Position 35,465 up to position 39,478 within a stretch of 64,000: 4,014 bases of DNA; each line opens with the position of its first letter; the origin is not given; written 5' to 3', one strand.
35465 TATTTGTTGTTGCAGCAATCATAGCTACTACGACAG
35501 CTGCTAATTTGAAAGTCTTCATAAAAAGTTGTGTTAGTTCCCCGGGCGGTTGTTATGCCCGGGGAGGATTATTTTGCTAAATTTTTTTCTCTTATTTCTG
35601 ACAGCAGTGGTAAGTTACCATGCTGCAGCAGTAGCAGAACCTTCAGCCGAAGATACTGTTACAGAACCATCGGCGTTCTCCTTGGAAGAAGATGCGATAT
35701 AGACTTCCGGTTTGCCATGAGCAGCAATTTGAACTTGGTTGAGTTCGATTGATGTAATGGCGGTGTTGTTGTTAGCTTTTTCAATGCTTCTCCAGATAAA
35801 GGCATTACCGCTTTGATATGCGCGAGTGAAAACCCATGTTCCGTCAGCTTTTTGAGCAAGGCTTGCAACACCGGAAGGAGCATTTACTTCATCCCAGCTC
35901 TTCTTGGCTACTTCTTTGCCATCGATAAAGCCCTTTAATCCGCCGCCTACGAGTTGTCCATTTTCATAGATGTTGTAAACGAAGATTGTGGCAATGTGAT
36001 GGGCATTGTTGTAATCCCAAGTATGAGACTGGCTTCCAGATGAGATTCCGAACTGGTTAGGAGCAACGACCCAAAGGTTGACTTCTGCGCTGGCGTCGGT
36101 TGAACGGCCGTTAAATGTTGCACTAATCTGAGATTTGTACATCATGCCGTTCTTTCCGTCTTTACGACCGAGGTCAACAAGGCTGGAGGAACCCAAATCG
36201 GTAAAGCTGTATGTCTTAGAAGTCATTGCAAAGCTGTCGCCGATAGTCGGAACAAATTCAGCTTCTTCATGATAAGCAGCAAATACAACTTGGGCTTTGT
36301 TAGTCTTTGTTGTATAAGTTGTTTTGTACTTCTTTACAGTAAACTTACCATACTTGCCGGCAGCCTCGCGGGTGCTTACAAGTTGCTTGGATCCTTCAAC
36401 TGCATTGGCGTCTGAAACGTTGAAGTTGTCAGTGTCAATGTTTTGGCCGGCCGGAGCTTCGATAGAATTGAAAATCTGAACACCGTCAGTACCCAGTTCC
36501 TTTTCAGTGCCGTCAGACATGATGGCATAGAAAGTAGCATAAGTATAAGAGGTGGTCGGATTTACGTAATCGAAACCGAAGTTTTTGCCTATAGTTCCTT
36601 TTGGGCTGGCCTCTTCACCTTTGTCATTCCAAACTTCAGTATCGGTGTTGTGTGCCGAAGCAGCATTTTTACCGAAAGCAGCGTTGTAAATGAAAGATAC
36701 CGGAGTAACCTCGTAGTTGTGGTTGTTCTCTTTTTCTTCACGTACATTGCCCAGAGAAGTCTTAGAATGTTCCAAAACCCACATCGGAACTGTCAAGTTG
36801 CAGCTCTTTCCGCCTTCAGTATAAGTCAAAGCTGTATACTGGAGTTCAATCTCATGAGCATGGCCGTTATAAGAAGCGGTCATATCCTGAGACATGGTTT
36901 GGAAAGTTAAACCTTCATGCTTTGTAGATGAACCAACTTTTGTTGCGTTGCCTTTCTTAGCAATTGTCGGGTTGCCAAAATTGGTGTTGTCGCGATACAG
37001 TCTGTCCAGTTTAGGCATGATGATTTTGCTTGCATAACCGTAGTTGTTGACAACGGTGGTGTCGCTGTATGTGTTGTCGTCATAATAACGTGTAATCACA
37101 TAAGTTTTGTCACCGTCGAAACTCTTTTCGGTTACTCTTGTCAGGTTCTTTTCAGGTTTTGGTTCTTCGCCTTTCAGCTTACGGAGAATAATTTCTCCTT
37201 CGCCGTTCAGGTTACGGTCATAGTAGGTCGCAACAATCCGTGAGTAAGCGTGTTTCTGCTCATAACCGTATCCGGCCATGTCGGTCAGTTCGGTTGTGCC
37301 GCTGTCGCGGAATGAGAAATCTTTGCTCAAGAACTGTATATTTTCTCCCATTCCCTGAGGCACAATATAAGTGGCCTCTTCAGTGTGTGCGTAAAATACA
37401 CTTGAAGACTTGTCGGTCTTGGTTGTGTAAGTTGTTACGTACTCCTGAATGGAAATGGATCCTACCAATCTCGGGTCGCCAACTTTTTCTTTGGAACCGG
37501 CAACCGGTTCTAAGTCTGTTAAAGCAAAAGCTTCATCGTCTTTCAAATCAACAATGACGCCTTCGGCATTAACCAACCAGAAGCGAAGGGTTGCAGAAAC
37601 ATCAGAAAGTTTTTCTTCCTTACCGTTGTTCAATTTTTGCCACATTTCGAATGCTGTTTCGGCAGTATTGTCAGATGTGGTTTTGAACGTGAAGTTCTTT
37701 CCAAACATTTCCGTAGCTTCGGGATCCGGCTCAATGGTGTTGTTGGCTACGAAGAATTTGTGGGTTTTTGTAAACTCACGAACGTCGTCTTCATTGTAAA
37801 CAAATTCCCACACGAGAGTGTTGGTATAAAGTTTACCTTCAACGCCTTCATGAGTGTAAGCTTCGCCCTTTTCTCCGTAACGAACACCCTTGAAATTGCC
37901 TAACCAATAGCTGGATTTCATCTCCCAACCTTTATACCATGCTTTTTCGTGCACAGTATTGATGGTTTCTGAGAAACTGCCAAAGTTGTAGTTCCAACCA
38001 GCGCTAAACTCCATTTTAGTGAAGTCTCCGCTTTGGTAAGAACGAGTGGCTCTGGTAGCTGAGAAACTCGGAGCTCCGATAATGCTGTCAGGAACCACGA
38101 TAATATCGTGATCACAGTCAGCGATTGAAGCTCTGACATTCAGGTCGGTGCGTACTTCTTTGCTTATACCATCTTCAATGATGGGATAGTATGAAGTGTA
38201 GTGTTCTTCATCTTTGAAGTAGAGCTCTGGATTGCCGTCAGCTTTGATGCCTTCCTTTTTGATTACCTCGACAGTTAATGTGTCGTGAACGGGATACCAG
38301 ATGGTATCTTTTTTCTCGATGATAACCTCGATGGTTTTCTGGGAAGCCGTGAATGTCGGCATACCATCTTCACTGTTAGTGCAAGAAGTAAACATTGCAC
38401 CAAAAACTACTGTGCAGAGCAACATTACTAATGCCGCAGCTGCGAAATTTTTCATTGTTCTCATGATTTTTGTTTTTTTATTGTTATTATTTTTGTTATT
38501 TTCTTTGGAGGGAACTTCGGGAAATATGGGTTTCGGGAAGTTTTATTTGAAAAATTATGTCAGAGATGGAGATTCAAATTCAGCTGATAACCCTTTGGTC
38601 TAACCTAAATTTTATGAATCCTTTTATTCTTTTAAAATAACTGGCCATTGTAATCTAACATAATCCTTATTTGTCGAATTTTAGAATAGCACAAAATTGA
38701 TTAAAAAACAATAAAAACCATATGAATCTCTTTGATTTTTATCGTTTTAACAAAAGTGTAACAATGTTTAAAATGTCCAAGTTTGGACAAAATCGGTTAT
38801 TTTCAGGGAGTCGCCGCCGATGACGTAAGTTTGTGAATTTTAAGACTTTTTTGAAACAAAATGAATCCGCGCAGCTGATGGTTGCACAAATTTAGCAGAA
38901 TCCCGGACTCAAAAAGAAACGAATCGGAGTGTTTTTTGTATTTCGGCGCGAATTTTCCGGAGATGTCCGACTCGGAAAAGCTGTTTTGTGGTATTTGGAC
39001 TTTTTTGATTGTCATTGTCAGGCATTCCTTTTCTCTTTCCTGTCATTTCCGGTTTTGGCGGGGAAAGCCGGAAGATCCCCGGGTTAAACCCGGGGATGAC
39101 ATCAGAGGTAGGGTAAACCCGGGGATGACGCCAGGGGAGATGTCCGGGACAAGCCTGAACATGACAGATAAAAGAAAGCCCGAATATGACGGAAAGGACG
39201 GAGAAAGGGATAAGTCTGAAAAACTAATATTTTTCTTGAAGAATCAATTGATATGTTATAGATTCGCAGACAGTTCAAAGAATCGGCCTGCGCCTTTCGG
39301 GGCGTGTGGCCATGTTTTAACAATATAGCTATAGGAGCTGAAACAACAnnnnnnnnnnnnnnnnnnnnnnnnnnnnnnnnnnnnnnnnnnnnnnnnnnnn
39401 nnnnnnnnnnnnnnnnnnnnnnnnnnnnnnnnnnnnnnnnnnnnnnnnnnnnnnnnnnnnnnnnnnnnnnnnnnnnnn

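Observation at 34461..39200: Lower-GC two-gene insert (giant lipoprotein plus beta-barrel) bracketed by direct repeats, with possible Bacteroidota origin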

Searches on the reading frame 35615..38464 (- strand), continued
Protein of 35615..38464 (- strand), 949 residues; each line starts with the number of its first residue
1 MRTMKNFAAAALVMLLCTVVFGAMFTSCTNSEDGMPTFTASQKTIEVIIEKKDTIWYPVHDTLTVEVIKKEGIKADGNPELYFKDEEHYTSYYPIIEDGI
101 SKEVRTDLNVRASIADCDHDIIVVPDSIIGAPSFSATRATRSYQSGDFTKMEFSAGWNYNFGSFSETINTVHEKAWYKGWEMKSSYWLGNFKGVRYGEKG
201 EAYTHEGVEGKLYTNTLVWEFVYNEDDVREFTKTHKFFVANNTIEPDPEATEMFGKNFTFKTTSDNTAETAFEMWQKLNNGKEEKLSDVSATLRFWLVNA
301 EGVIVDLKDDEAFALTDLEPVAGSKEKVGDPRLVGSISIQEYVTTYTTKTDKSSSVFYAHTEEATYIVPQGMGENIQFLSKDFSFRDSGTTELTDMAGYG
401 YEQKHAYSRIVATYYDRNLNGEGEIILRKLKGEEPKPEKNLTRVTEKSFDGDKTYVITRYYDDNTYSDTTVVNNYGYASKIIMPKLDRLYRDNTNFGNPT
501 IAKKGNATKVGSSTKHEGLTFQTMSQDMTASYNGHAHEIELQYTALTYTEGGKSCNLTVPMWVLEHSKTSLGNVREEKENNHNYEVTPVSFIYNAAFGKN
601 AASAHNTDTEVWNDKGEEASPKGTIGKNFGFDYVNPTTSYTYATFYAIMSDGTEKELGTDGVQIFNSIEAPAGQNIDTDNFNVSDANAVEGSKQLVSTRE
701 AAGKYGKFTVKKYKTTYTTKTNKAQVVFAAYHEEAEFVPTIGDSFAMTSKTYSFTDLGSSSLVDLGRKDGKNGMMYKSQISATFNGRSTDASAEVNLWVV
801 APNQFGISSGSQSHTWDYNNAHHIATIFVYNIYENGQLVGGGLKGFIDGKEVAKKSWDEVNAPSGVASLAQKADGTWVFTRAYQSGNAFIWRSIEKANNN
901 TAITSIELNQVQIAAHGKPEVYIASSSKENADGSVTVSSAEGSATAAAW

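Call 56: list_cluster_members(proteins=[P0204, P0206, P0207, P0209, P0210, P0216, P0221, P0223, P0208, P0220])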
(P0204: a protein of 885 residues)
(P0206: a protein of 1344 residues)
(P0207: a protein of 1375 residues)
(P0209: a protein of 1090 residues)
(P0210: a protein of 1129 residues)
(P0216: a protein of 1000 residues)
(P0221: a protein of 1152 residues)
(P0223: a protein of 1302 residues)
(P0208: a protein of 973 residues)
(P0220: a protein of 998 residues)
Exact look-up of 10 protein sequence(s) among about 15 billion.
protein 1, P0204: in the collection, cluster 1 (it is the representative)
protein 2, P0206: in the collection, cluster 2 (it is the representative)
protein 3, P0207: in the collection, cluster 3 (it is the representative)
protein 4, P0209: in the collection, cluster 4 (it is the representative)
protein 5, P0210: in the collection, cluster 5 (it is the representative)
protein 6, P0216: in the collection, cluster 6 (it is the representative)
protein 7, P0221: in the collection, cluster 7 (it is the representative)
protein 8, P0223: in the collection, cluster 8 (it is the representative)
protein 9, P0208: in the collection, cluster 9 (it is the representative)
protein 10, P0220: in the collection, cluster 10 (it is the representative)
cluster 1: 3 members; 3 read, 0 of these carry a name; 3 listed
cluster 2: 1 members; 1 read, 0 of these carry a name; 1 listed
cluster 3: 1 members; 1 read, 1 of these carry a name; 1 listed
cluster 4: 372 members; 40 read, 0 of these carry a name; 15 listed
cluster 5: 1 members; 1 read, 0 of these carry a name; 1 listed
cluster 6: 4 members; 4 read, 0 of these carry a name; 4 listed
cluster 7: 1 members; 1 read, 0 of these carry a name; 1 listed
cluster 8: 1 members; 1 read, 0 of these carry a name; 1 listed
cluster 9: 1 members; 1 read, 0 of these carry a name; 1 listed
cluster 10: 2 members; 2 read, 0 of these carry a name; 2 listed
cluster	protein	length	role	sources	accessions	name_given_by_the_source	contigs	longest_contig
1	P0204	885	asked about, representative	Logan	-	-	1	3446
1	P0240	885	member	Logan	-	-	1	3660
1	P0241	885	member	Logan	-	-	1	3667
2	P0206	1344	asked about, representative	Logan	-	-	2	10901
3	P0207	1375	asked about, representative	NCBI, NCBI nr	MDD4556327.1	MAG: hypothetical protein PHE89_03240 [Alphaproteobacteria bacterium] | hypothetical protein [Alphaproteobacteria bacterium]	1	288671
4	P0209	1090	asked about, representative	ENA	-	-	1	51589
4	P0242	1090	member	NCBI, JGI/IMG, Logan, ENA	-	-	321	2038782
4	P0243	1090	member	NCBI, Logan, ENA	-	-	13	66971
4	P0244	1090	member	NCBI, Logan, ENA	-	-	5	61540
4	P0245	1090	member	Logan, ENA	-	-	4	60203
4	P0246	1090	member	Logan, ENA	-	-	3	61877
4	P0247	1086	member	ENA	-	-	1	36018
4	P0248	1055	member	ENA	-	-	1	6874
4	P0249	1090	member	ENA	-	-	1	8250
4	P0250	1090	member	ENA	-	-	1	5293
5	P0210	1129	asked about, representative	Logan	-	-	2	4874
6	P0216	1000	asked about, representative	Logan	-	-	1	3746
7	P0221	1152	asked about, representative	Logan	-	-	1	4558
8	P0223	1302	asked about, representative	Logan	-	-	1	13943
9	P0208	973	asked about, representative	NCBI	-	-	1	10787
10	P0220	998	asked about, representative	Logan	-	-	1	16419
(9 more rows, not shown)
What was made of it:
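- On Bacteroidota LES-bearing surface lipoproteins / Bacteroidota origin: One homolog has the NCBI label Alphaproteobacteria (call 56).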

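Call 57: find_homologous_proteins(query=P0209)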
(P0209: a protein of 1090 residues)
Query P0209 (1090 aa): 47 proteins with E <= 0.001 among 8000 candidates.
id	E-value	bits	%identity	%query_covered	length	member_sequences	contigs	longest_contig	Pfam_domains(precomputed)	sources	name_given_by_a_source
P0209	0.0e+0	2441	100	100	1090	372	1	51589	-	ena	-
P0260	0.0e+0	2099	85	100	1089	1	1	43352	-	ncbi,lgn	-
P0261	0.0e+0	1968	80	100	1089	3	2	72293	-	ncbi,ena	-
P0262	0.0e+0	1950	77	100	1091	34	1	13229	-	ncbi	-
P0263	0.0e+0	1928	78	100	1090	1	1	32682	-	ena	-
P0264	0.0e+0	1902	77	100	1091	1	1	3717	-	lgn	-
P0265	0.0e+0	1875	75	100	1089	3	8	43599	-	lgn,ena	-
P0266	0.0e+0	1829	74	100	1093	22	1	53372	-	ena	-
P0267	0.0e+0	1757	71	100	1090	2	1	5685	-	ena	-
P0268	0.0e+0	1754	71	100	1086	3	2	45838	-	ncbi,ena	-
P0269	0.0e+0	1149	51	61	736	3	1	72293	-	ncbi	-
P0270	0.0e+0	1065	58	52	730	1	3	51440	-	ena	-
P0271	0.0e+0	1049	59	51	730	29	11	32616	-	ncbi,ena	-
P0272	0.0e+0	1039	57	51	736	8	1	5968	-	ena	-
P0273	0.0e+0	1036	57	51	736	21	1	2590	-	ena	-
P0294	5.0e-287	973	46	55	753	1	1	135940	-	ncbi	-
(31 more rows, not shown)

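Call 58: find_encoding_contigs(protein=P0209, flank=10000, max_places=2)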
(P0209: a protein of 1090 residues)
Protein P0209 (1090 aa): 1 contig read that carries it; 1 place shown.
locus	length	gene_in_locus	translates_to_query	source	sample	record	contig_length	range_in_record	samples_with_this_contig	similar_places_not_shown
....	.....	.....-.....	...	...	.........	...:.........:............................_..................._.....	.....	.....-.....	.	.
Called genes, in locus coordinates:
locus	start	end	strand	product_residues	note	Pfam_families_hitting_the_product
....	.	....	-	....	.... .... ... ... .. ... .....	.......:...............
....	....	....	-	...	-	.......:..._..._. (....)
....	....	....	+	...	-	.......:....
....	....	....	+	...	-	-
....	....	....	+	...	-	-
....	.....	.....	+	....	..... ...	-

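Call 59: find_encoding_contigs(protein=P0294, flank=10000, max_places=2)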
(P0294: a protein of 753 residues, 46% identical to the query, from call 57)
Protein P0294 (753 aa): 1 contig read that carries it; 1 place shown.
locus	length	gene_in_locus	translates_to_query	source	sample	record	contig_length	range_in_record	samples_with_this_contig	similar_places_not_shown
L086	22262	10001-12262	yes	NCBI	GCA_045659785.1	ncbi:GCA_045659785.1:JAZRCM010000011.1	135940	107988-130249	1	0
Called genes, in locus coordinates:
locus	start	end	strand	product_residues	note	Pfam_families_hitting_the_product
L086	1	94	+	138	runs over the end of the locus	-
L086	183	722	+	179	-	PF02677:QueH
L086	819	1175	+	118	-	-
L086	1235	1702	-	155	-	PF13420:Acetyltransf_4 (weak), PF13527:Acetyltransf_9 (weak), PF00583:Acetyltransf_1, PF13673:Acetyltransf_10, PF13508:Acetyltransf_7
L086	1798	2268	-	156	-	-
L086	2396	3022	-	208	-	PF01661:Macro (weak)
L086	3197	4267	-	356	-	-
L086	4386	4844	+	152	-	PF01451:LMWPc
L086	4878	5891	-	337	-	PF00438:S-AdoMet_synt_N, PF02772:S-AdoMet_synt_M (weak), PF02773:S-AdoMet_synt_C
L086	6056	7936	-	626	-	PF00535:Glycos_transf_2, PF10111:Glyco_tranf_2_2, PF13641:Glyco_tranf_2_3, PF00535:Glycos_transf_2, PF10111:Glyco_tranf_2_2, PF13641:Glyco_tranf_2_3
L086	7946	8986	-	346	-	PF00497:SBP_bac_3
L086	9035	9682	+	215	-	PF05494:MlaC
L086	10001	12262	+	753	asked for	-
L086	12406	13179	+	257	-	-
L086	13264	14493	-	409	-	PF12704:MacB_PCD, PF02687:FtsX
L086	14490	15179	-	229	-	PF00005:ABC_tran, PF02463:SMC_N (weak), PF13304:AAA_21 (faint)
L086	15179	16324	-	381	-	PF25917:BSH_RND, PF25973:BSH_CzcB (weak), PF25876:HH_MFP_RND (weak), PF25954:Beta-barrel_RND_2, PF25990:Beta-barrel_YknX, PF26002:Beta-barrel_AprE (weak)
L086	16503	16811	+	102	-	-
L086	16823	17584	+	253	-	-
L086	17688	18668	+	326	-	-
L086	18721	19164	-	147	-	PF00359:PTS_EIIA_2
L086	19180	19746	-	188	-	PF02482:Ribosomal_S30AE, PF16321:Ribosom_S30AE_C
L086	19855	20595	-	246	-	PF00005:ABC_tran, PF13304:AAA_21 (faint), PF12399:BCA_ABC_TP_C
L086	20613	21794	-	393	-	PF06835:LptC, PF13100:OstA_2 (faint), PF03968:LptD_N (weak)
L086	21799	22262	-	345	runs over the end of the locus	PF01380:SIS, PF00571:CBS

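Call 79: fold_search(model_id=the predicted structure, library=viral)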
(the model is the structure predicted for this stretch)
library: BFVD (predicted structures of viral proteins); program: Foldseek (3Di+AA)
matches with E <= 10: 717; with E <= 0.001: 38
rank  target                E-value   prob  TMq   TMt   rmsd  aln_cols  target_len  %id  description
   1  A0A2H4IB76            3.9e-11  1.00  0.07  0.06  52.8      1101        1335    9  Putative major tail protein [Erwinia phage vB_EamM_Y3]
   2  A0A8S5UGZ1            6.8e-10  1.00  0.07  0.07  51.1       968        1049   10  Uncharacterized protein [Myoviridae sp. ctshb19]
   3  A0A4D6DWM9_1          1.1e-07  0.77  0.07  0.06  44.7      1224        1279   10  Uncharacterized protein [Edwardsiella phage pEt-SU]
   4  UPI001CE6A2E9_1       4.4e-07  0.54  0.05  0.05  36.8      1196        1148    9  (no name look-up for this kind of identifier)
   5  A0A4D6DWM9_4          8.2e-07  0.77  0.08  0.06  48.4      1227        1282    8  Uncharacterized protein [Edwardsiella phage pEt-SU]
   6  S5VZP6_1              9.8e-07  0.96  0.07  0.08  56.2       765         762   10  Putative long tail fiber [Pseudomonas phage PaBG]
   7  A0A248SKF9            2.0e-06  0.63  0.07  0.06  56.0      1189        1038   10  (no name in the UniProt tables at hand)
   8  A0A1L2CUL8            3.2e-06  0.33  0.05  0.05  49.3       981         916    8  Structural protein [Pectobacterium phage vB_PcaM_CBB]
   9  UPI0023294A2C         4.0e-06  0.66  0.07  0.06  44.8      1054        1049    8  (no name look-up for this kind of identifier)
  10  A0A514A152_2          4.2e-06  0.63  0.08  0.06  53.9      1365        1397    9  Uncharacterized protein [Aeromonas phage LAh10]
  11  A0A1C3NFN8            5.0e-06  0.90  0.08  0.08  54.9       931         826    9  (no name in the UniProt tables at hand)
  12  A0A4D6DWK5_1          6.5e-06  0.47  0.06  0.06  41.3      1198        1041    7  Uncharacterized protein [Edwardsiella phage pEt-SU]
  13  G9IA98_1              7.1e-06  0.69  0.08  0.08  46.5      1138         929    8  (no name in the UniProt tables at hand)
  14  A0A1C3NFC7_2          1.5e-05  0.47  0.07  0.08  42.6       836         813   10  (no name in the UniProt tables at hand)
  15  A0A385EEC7            1.8e-05  0.47  0.07  0.08  73.0      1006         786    9  T1SS secreted agglutinin RTX [Caulobacter phage CcrBL9]
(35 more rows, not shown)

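Call 82: find_encoding_contigs(protein=P0023, flank=8000, max_places=2)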
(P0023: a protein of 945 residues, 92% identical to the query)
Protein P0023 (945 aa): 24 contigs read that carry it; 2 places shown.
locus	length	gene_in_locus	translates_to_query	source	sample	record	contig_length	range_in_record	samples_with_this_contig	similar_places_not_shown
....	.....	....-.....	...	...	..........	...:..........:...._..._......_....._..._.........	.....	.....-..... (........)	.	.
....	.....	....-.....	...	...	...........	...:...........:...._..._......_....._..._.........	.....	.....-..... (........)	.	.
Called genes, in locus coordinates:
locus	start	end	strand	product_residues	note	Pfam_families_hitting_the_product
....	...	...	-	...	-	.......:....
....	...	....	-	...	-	-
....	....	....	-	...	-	-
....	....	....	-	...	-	-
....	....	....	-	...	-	-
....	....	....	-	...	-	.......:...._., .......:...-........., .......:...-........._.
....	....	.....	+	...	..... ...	-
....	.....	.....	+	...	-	-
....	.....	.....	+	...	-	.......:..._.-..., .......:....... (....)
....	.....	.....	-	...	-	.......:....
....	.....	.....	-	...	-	-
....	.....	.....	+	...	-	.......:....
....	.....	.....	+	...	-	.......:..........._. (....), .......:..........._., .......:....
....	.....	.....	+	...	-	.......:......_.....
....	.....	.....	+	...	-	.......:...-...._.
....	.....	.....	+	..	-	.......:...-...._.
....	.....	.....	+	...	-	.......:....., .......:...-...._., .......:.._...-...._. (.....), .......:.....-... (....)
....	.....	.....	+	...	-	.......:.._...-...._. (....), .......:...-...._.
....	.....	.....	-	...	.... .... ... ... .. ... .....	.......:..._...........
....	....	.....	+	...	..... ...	-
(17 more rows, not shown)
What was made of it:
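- Against this, the same alleles recur on many independent contigs (call 82), and the shared tract is 97% rather than 100% identical.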

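Call 83: find_encoding_contigs(protein=P0054, flank=8000, max_places=2)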
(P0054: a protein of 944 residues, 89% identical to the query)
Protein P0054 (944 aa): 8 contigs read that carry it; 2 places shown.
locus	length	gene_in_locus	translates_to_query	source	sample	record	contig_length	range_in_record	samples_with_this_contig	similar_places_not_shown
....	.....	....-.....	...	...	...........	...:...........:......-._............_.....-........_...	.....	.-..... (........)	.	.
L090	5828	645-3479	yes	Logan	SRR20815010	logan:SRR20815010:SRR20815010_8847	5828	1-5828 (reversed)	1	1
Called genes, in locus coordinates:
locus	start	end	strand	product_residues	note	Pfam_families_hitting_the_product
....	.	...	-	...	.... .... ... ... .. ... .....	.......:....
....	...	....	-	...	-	-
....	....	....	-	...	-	-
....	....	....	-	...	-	-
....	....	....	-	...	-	-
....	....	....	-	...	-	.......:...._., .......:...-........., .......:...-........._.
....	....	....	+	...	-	-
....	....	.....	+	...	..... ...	-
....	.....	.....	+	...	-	-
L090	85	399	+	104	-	-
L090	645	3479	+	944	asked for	-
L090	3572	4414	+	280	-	-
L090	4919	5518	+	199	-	PF13505:OMP_b-brl, PF02462:Opacity, PF01617:Surface_Ag_2 (weak)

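Call 84: find_encoding_contigs(protein=P0119, flank=8000, max_places=2)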
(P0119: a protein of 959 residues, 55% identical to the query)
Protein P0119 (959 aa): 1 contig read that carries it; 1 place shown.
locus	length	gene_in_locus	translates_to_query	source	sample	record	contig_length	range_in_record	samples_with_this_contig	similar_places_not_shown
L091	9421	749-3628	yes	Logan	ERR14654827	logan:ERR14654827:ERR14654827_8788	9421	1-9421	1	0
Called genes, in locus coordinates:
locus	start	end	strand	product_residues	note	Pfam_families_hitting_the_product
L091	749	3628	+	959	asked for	-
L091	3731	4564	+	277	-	-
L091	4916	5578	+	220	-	PF13505:OMP_b-brl, PF01617:Surface_Ag_2 (faint), PF02462:Opacity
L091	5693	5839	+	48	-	-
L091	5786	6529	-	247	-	PF00813:FliP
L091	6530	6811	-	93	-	-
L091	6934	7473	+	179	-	PF05258:DciA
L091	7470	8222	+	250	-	PF13098:Thioredoxin_2 (faint), PF13462:Thioredoxin_4, PF01323:DSBA (faint)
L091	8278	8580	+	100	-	PF09527:ATPase_gene1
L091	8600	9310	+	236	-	PF00119:ATP-synt_A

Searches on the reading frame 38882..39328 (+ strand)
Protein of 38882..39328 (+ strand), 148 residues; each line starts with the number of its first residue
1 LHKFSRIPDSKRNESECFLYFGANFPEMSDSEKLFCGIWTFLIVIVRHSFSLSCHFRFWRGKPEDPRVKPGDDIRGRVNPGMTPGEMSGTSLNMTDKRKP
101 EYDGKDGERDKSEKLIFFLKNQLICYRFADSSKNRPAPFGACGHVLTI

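Call 80: search_protein_families(library=pfam, proteins=[window:38882-39328:+], max_evalue=0.01)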
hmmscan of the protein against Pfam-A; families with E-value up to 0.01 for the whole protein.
window:38882-39328:+ (148 aa): 0 families
